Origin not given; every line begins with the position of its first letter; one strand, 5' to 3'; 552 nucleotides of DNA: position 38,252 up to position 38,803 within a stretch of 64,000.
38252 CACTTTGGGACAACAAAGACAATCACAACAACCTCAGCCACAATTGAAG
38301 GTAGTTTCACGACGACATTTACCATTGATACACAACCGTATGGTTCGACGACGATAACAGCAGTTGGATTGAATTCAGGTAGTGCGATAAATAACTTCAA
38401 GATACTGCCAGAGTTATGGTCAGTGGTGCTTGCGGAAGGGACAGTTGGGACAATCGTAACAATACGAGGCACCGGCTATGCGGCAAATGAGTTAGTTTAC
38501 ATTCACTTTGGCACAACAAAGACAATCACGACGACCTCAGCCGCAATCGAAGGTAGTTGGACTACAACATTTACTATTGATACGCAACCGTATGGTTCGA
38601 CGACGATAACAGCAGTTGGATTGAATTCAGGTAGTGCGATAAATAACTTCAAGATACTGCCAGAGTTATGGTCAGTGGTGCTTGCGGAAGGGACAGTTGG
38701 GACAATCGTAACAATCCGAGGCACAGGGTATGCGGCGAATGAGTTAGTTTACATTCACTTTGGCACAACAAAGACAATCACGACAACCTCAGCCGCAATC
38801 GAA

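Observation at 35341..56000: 20 kb block of about 82 near-identical 252-bp units: recent expansion and concerted evolution with mosaic haplotype blocks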

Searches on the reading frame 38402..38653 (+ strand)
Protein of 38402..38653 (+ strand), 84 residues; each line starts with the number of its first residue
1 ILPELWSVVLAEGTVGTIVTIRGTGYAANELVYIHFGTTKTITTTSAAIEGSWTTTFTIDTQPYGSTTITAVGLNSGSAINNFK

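Call 28: search_solved_structures(query=A1, max_evalue=1)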
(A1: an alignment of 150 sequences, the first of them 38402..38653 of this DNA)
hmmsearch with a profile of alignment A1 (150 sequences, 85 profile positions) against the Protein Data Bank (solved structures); distinct sequences matched with E-value up to 1: 4.
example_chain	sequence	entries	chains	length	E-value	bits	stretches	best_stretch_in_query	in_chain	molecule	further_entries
1cyg_A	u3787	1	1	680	0.01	18.5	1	4-47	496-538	CYCLODEXTRIN GLUCANOTRANSFERASE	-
6s67_A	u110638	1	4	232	0.29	13.9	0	7-32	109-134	Aequorea cf. australis fluorescent protein 1 (AausFP1)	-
4he4_A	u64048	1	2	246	0.47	13.2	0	7-31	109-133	Yellow fluorescent protein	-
7ui8_A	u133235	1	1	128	0.82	12.5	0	42-77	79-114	Split ester bond-containing adhesin repeat domain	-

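Call 33: predict_structure(alignment_id=A1)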
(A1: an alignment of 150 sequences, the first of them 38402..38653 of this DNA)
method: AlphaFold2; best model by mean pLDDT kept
length: 84 residues; sequences in the alignment: 150
mean_pLDDT: 93.5   pTM: 0.81
mean pLDDT of the five models: 93.5, 92.9, 91.7, 90.9, 88.7
residues with pLDDT >= 90: 73; 70-90: 11; 50-70: 0; < 50: 0
segments of 3 or more residues with pLDDT < 50: none
pLDDT, mean of each block of 10 residues (from residue 1): 92 92 96 94 95 94 89 95 92
secondary structure, 60 per line:
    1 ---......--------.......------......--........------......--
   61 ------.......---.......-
elements in order: E4-9 E18-24 E31-36 E39-46 E53-58 E67-73 E77-83

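Call 37: fold_search(model_id=the predicted structure, library=pdb)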
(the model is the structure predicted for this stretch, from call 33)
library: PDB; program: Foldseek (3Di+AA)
matches with E <= 10: 1432; with E <= 0.001: 0
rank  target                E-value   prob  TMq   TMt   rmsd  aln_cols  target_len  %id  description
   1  2p9r_A                3.9e-03  1.00  0.61  0.52   3.5        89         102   17  Human alpha2-macroglogulin is composed of multiple domains, as predicted by homology with complement component C3 (released 2007-08-21)
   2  3idu_B                4.9e-03  1.00  0.63  0.51   3.9       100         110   14  Crystal Structure of the CARDB domain of the PF1109 protein in complex with di-metal ions from Pyrococcus furiosus, No (released 2009-08-04)
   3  7lr4_D                5.1e-03  1.00  0.54  0.48   5.0        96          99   10  Complex of Fab 2/1.12 with domain 3 of P. berghei HAP2 (released 2021-12-15)
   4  8fk7_A                5.4e-03  1.00  0.57  0.39   4.7        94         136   13  Structure of the Pyrobaculum calidifontis flagellar-like archaeal type IV pilus (released 2023-06-28)
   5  3idu_A                8.2e-03  1.00  0.62  0.49   4.1       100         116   15  Crystal Structure of the CARDB domain of the PF1109 protein in complex with di-metal ions from Pyrococcus furiosus, No (released 2009-08-04)
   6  2mcm                  8.6e-03  1.00  0.76  0.58   4.6       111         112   16  MACROMOMYCIN (released 1993-01-15)
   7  8wae_A                1.1e-02  1.00  0.53  0.45   4.6       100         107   16  Crystal structure of a novel porphyran-binding carbohydrate binding module (released 2024-09-11)
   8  8gul_A                1.8e-02  1.00  0.62  0.15   4.0        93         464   13  Chitin-active AA10 LPMO (GbpA) complexed with Cu(II) from Vibrio campbellii (released 2023-06-21)
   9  8wae_B                1.8e-02  1.00  0.53  0.45   4.5        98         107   17  Crystal structure of a novel porphyran-binding carbohydrate binding module (released 2024-09-11)
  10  9h4u_A                2.0e-02  1.00  0.62  0.11   4.0        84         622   27  Deacetylase FI8 utilizes unconventional variant of a catalytic triad: the diluted triad (released 2025-08-27)
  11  1hzk_MODEL_1_A        2.0e-02  1.00  0.57  0.45   7.2       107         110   19  SOLUTION STRUCTURES OF C-1027 APOPROTEIN AND ITS COMPLEX WITH THE AROMATIZED CHROMOPHORE (released 2001-05-23)
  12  6ysq_D                2.0e-02  1.00  0.53  0.10   4.4        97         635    8  The hC4Nb8 complement inhibitory nanobody in complex with C4b (released 2020-06-24)
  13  1ot2_A                2.3e-02  1.00  0.61  0.10   4.2        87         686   18  Bacillus circulans strain 251 Cyclodextrin glycosyl transferase mutant D135N (released 2003-06-03)
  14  3wnn_B                2.4e-02  1.00  0.59  0.10   4.3        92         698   14  D308A mutant of Bacillus circulans T-3040 cycloisomaltooligosaccharide glucanotransferase complexed with isomaltooctao (released 2014-02-05)
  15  5axh_A                2.4e-02  0.99  0.50  0.11   4.8        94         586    8  Crystal structure of thermophilic dextranase from Thermoanaerobacter pseudethanolicus, D312G mutant in complex with is (released 2015-11-11)
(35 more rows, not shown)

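Call 44: find_related_loci(query=A2, collection=metagenome_contigs, flank=10000)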
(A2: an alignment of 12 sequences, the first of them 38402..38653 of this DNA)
Query A2 (84 aa) in metagenome_contigs; peptide patterns used: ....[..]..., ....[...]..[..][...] (x = any residue, [..] = any of these).
160 stretches matched a pattern; 2 encode a relative of the query (tblastn E <= 1e-3); 2 distinct loci.
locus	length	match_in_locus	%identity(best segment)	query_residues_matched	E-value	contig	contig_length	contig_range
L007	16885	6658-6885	52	1-77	6e-18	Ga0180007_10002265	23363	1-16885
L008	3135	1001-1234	40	1-78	1e-13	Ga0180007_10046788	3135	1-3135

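Call 50: search_protein_families(library=pfam, proteins=[L007:10441-14781:+], max_evalue=0.01)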
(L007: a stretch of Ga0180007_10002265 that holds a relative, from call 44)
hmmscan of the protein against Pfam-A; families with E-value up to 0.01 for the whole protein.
L007:10441-14781:+ (1447 aa): 4 families
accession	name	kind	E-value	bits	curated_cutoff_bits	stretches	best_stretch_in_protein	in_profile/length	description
PF18962.6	Por_Secre_tail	-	0.00058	20.5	27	1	1353-1401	2-35/75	Secretion system C-terminal sorting domain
PF13860.13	FlgD_ig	-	0.00061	20.2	27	1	1361-1424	9-69/79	FlgD Ig-like domain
PF09136.16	Glucodextran_B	-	0.0012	19.2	27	0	133-189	36-79/83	Glucodextranase, domain B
PF00052.24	Laminin_B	-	0.002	18.4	22.4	0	1019-1081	15-74/136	Laminin B (Domain IV)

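Call 51: search_protein_families(library=ncbifam, proteins=[L007:10441-14781:+], max_evalue=0.01)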
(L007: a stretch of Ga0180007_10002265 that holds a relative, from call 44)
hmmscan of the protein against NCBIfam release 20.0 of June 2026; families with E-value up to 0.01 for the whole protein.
L007:10441-14781:+ (1447 aa): 4 families
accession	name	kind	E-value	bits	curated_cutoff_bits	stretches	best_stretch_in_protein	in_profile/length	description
NF052323.1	T9SSA_dep_M6i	equivalog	1e-12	46.9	600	1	1349-1447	957-1043/1043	T9SS-dependent M6-like inactivated metalloprotease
NF033707.1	T9SS_sortase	equivalog_domain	8.2e-09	33.7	420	1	1337-1443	986-1092/1095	type IX secretion system sortase PorU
NF052228.1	T9SS_PorZ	equivalog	6e-07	28.3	260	1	1348-1447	671-757/757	type IX secretion system anionic LPS delivery protein PorZ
TIGR04183.1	Por_Secre_tail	domain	1.8e-05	24.6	23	1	1353-1442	2-71/72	T9SS type A sorting domain-containing protein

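Call 69: search_protein_representatives(alignment_id=A1)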
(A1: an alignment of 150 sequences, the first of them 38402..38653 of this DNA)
Query: 150 sequences, 85 profile positions. Proteins with E-value up to 0.001 (for the whole library): 8294; up to 1e-10: 2905; up to 1e-30: 667. The best 150 are listed.
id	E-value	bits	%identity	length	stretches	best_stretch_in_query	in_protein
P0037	0.0e+00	1970.6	-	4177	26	1-84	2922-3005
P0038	0.0e+00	1724.1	-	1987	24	1-80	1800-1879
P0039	0.0e+00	1514.0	-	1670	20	1-84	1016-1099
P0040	0.0e+00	1485.4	-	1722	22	1-79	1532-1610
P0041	0.0e+00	1422.9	-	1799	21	1-78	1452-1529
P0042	0.0e+00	1411.6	-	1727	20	1-84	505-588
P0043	0.0e+00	1400.6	-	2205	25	1-82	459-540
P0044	0.0e+00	1397.6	-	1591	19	1-81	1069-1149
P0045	0.0e+00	1306.1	-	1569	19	1-85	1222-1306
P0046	0.0e+00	1269.8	-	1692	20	1-79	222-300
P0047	0.0e+00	1246.0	-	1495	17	1-84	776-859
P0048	0.0e+00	1215.7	-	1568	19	1-84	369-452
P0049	0.0e+00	1132.5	-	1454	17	3-84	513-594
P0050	0.0e+00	1124.6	-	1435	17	1-79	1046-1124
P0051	0.0e+00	1112.7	-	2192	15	1-84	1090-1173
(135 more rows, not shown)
